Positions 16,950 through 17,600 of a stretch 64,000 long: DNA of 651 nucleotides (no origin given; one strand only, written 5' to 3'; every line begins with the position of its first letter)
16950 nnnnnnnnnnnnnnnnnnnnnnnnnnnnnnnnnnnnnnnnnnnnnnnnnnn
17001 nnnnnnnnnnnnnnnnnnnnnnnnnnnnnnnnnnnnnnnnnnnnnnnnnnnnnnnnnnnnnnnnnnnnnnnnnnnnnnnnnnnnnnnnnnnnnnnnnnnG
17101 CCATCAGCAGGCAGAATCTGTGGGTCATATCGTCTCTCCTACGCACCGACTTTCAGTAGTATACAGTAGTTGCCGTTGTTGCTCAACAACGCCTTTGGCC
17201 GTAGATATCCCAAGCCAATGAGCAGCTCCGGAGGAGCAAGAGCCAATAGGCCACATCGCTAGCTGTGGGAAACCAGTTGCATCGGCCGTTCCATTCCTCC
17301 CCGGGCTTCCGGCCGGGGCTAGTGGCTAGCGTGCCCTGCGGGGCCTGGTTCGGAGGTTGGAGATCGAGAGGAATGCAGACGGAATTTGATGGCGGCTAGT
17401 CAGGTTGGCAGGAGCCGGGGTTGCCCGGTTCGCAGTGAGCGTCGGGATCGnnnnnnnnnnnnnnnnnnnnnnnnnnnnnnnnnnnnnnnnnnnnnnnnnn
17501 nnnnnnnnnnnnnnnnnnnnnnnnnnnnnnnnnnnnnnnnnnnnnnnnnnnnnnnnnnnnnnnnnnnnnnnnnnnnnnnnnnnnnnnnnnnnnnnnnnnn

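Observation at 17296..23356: Conserved ~75-nt GC-rich structured element in two copies (17296-17370 and 23279-23356) between consecutive Cys-rich genes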

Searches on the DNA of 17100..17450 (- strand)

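Call 7: search_rna_families(source=window, start=17100, end=17450, threshold=evalue, max_evalue=10)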
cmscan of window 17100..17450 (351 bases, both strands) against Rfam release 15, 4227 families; matches with E-value up to 10: 7.
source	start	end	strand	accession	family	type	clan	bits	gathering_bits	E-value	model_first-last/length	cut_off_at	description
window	17195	17246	-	RF03352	mir-4869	Gene; miRNA;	-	15.9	70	1.6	15-66/78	no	mir-4869 microRNA precursor family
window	17288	17322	-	RF01322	CRISPR-DR9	Gene; CRISPR;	-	14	45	3.5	1-37/37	no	CRISPR RNA direct repeat element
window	17299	17346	+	RF01687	Acido-Lenti-1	Gene; sRNA;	-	12.8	37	1.8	1-46/46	no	Acido-Lenti-1 RNA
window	17361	17450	+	RF00216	IRES_c-myc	Cis-reg; IRES;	-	12.5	40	0.18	1-93/302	3'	c-myc internal ribosome entry site (IRES)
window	17187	17293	-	RF00392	SNORA5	Gene; snRNA; snoRNA; HACA-box;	CL00024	12.5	30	4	1-134/134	no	Small nucleolar RNA SNORA5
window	17193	17271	+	RF03007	Mahella-1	Gene; sRNA;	-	12.2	70.7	5.5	1-114/114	no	Mahella-1 RNA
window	17100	17338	-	RF01877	MIAT_exon5_3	Gene; lncRNA;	-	4.4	90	9.3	1-220/382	3'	Myocardial infarction associated transcript exon 5 conserved region 3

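Call 51: build_rna_model(alignment_id=A2, structure=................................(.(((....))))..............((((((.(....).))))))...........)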
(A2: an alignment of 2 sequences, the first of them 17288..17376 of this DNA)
Model R1 built from alignment A2 (2 sequences, 90 columns); structure: as given.
model positions 90; base pairs 11; branch points 1; effective number of sequences 1.32; information 0.634 bits per position. Calibrated on 0.2 Mb of random sequence (short: E-values are rough).
structure used (alignment columns):
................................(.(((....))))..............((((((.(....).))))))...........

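Call 52: search_with_rna_model(model_id=R1, source=window, filters=off, max_evalue=10)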
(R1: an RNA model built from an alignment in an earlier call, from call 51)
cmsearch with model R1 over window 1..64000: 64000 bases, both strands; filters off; matches with E-value up to 10: 8.
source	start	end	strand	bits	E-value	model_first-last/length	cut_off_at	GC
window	23271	23360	-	110.5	7.1e-25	1-90/90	no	0.59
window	17288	17376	-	109.7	1.1e-24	1-90/90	no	0.67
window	17225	17270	+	11.1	0.66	33-80/90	no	0.61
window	14258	14323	-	8.3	3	1-90/90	no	0.67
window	59009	59095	+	8.1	3.4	1-90/90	no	0.6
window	33671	33706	-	6.9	6.8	1-90/90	no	0.5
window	41900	41983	-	6.8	7.1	1-90/90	no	0.52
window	22454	22482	-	6.7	7.6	49-79/90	no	0.72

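Call 53: search_with_rna_model(model_id=R1, sources=[L117, L119, L121, L122, L123, L124, L177, L026, L089, L021], max_evalue=10)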
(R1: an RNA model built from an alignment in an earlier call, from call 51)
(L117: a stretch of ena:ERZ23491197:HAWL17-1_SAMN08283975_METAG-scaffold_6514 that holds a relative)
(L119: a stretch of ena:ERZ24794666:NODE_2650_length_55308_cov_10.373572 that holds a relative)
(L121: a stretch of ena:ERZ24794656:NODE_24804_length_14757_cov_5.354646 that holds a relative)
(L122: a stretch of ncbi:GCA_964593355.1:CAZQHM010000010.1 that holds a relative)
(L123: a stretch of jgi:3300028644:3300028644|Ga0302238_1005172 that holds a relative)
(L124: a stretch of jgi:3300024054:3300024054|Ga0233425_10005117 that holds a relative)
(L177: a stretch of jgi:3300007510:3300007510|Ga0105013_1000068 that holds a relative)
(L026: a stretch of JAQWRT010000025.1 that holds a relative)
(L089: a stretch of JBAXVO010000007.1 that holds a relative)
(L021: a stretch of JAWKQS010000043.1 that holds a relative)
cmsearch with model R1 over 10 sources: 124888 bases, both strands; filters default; matches with E-value up to 10: 3.
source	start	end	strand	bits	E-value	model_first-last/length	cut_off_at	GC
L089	46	66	+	17.7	0.033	59-79/90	no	0.95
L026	5406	5423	+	12.8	0.47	61-78/90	no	0.94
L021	3820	3837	+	12.8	0.47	61-78/90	no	0.94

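Call 54: search_with_rna_model(model_id=R1, source=window, start=17100, end=17420, filters=off, max_evalue=10, show_alignments=3)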
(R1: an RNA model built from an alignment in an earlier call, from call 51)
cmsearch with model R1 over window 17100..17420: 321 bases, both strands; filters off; matches with E-value up to 10: 8.
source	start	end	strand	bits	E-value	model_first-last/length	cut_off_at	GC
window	17288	17376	-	109.7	5.6e-27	1-90/90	no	0.67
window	17225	17270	+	11.1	0.0033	33-80/90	no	0.61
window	17299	17318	+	4.4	0.13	60-79/90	no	0.9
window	17333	17344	+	2.1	0.49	33-45/90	no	0.92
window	17221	17239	-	-0.3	1.8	1-90/90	no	0.63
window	17199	17204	+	-3.1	8.5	37-42/90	no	0.67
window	17147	17164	-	-3.2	9.2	1-90/90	no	0.39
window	17176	17194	+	-3.3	9.6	1-90/90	no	0.47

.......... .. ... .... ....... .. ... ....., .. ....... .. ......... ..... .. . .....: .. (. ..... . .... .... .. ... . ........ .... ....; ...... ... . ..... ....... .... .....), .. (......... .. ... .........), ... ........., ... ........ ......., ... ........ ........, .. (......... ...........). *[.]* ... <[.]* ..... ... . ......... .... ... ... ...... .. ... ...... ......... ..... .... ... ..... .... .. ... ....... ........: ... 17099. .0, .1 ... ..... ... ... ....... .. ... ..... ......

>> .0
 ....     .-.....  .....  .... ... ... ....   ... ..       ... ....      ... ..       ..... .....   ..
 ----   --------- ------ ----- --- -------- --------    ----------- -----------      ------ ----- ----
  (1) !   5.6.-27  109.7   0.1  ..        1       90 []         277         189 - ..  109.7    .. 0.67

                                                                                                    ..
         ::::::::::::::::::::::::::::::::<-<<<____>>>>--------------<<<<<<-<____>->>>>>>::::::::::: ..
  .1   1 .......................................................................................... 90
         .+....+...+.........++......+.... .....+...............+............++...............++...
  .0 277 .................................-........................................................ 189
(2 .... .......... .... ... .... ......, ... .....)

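Call 57: search_with_rna_model(model_id=R1, source=window, filters=off, max_evalue=1, make_alignment=true)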
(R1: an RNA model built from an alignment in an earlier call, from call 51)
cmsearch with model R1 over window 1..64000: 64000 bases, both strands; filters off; matches with E-value up to 1: 3.
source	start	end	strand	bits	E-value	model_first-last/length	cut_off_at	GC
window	23271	23360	-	110.5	7.1e-25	1-90/90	no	0.59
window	17288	17376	-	109.7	1.1e-24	1-90/90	no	0.67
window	17225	17270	+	11.1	0.66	33-80/90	no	0.61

Alignment A4: 3 matches aligned to the model, 90 columns, each read 5' to 3' on its own strand. Consensus structure (alignment columns), stored with it:
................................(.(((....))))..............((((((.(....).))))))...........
